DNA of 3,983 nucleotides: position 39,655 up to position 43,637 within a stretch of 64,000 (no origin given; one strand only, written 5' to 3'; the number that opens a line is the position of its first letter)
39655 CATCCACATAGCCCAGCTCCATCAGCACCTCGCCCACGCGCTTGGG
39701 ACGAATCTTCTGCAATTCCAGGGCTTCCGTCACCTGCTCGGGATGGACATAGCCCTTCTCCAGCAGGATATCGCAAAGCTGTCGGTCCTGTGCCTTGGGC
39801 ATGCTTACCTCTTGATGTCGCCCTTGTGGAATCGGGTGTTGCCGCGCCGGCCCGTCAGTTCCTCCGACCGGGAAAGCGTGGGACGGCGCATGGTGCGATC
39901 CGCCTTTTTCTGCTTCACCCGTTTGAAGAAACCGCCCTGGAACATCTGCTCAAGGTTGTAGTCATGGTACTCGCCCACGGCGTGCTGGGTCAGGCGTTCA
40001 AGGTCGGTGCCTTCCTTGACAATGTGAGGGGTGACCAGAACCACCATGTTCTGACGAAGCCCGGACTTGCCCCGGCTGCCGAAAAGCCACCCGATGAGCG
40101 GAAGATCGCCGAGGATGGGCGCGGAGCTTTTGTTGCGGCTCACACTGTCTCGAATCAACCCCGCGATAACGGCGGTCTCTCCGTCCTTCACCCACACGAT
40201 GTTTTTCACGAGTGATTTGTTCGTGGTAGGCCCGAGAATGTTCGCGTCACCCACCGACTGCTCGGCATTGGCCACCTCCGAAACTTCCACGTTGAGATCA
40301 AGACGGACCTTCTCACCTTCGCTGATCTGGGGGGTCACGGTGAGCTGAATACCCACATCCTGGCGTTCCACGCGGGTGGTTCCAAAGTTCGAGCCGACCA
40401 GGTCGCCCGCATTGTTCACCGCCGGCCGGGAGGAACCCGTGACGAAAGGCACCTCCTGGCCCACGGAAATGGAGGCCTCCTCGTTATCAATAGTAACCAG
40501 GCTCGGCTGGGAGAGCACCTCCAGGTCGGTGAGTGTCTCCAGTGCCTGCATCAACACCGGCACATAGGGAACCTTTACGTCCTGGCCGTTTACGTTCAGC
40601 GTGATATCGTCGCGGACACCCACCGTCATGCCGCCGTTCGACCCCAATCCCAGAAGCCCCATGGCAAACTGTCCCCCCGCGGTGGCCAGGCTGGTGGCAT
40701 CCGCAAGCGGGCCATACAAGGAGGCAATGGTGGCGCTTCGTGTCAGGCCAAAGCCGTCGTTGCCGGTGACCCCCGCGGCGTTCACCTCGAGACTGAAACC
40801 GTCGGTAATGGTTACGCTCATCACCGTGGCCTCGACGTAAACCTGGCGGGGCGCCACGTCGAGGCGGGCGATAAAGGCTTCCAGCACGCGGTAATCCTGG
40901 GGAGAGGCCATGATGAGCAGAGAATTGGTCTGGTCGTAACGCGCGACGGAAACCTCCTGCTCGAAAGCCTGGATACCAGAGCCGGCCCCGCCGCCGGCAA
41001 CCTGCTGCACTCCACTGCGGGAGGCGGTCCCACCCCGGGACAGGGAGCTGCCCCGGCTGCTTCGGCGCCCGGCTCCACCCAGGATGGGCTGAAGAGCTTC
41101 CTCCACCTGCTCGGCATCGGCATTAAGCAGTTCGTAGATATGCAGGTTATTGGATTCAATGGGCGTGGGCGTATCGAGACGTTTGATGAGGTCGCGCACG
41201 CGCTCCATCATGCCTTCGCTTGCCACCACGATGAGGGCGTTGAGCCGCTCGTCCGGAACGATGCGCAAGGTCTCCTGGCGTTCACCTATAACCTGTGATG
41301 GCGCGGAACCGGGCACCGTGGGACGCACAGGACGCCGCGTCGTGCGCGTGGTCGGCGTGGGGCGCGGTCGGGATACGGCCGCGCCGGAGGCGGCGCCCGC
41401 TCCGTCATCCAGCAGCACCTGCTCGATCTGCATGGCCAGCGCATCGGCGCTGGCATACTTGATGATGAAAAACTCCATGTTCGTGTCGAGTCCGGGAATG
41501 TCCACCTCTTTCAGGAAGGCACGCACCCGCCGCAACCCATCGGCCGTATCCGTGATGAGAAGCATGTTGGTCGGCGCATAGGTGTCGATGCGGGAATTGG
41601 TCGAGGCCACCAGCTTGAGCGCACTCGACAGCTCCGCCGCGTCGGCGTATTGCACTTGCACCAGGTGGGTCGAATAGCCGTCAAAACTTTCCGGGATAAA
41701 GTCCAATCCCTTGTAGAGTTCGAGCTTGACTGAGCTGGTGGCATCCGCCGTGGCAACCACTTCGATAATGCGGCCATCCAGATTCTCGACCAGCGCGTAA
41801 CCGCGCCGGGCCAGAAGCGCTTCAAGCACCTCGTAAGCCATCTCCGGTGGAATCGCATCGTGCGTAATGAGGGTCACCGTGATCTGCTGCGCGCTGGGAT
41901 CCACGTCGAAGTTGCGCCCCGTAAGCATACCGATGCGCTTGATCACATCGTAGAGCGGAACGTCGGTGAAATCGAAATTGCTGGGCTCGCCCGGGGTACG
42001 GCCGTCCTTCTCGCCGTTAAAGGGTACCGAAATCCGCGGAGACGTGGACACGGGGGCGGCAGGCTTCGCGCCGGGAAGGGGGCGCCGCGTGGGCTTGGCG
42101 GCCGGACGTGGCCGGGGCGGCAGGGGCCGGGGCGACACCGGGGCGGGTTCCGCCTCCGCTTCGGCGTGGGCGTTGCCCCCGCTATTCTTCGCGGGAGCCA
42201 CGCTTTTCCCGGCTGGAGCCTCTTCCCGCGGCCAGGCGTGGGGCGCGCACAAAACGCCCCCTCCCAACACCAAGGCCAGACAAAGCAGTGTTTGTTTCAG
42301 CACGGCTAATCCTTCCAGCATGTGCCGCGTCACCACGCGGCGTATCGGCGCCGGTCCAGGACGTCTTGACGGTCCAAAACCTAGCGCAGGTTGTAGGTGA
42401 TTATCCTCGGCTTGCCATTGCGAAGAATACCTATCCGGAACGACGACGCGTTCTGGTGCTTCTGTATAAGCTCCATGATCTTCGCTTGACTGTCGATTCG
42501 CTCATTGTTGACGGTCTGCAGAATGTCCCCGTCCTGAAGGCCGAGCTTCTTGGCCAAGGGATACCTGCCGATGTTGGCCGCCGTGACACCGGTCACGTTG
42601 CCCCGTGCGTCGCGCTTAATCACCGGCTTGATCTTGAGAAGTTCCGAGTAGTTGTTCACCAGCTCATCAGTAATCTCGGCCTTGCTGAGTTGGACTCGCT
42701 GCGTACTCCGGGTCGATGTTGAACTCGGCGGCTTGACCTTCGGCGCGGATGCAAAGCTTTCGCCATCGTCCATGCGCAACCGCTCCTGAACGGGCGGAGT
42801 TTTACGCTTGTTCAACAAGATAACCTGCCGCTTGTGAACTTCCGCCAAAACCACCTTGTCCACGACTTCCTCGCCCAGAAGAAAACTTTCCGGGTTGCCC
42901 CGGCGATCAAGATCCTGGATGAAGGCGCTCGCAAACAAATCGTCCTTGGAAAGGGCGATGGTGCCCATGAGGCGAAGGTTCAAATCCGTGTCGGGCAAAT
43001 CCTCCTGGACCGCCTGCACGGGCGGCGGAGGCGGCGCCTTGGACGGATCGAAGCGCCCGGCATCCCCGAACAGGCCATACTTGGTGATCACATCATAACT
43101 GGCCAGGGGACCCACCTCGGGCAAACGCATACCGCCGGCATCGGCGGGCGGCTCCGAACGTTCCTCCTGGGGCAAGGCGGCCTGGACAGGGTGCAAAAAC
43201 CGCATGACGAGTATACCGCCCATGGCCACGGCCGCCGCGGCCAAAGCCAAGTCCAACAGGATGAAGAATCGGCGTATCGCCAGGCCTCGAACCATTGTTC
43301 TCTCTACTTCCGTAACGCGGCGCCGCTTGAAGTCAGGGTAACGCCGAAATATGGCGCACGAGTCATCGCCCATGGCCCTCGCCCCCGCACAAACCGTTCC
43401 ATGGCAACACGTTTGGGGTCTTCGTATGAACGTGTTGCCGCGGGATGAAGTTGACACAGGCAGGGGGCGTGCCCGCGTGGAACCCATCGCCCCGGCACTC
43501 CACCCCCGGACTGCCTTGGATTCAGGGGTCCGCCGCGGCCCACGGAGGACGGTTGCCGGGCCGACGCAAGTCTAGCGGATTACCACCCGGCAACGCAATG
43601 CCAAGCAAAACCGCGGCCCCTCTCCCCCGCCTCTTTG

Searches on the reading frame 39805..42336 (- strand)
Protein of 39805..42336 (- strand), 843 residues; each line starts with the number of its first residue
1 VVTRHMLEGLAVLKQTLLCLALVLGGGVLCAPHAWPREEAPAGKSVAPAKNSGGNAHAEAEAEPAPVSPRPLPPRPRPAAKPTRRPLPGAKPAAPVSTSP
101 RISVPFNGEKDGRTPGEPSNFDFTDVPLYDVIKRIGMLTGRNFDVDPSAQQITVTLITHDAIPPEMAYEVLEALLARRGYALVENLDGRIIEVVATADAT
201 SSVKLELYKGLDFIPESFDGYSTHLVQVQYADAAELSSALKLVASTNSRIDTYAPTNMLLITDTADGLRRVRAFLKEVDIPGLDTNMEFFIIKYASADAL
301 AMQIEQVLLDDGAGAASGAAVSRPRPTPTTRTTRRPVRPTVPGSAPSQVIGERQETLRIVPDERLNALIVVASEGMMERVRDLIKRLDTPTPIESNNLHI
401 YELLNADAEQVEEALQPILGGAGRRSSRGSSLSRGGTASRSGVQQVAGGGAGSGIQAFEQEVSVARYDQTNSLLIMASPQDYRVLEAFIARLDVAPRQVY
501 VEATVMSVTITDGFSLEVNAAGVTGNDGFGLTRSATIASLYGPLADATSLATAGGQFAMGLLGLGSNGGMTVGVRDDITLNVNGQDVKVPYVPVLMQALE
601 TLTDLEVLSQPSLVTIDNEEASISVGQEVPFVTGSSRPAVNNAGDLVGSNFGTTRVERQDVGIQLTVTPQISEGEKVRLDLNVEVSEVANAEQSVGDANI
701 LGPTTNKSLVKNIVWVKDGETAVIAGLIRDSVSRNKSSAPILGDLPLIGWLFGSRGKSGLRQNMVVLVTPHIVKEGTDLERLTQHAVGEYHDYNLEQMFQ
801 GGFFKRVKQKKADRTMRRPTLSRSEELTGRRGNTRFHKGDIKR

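Call 70: search_protein_families(library=pfam, proteins=[window:39805-42336:-], max_evalue=0.0001)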
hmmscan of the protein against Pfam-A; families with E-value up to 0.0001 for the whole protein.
window:39805-42336:- (843 aa): 3 families
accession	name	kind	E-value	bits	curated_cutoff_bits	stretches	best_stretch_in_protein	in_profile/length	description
PF00263.26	Secretin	-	5.4e-47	160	27.5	1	598-774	1-169/169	Bacterial type II and III secretion system protein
PF03958.22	Secretin_N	-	8.1e-35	119.3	28.2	3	290-391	4-67/69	Bacterial type II/III secretion system short domain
PF21305.2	type_II_gspD_N0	-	2.6e-10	40.4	27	1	122-185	2-64/71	GspD-like, N0 domain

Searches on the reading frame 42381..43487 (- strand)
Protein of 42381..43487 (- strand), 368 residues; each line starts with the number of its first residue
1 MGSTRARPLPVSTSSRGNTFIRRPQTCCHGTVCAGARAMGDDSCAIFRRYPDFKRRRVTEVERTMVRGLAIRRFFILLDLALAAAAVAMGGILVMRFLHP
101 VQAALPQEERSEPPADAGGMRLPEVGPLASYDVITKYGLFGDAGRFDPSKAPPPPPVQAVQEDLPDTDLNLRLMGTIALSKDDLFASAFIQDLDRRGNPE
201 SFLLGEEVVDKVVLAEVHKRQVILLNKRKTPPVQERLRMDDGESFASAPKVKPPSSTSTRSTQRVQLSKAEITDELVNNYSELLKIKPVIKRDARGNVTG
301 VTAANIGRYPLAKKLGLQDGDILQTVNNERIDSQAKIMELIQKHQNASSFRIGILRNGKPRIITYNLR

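Call 70: search_protein_families(library=pfam, proteins=[window:42381-43487:-], max_evalue=0.0001)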
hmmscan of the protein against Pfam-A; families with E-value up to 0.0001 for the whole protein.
window:42381-43487:- (368 aa): 2 families
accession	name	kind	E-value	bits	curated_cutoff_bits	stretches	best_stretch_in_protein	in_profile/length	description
PF11356.14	T2SSC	-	1.4e-10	41.6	27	1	83-227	5-133/141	Type II secretion system protein C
PF13180.12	PDZ_2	-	4.6e-05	24.1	27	0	300-363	13-76/80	PDZ domain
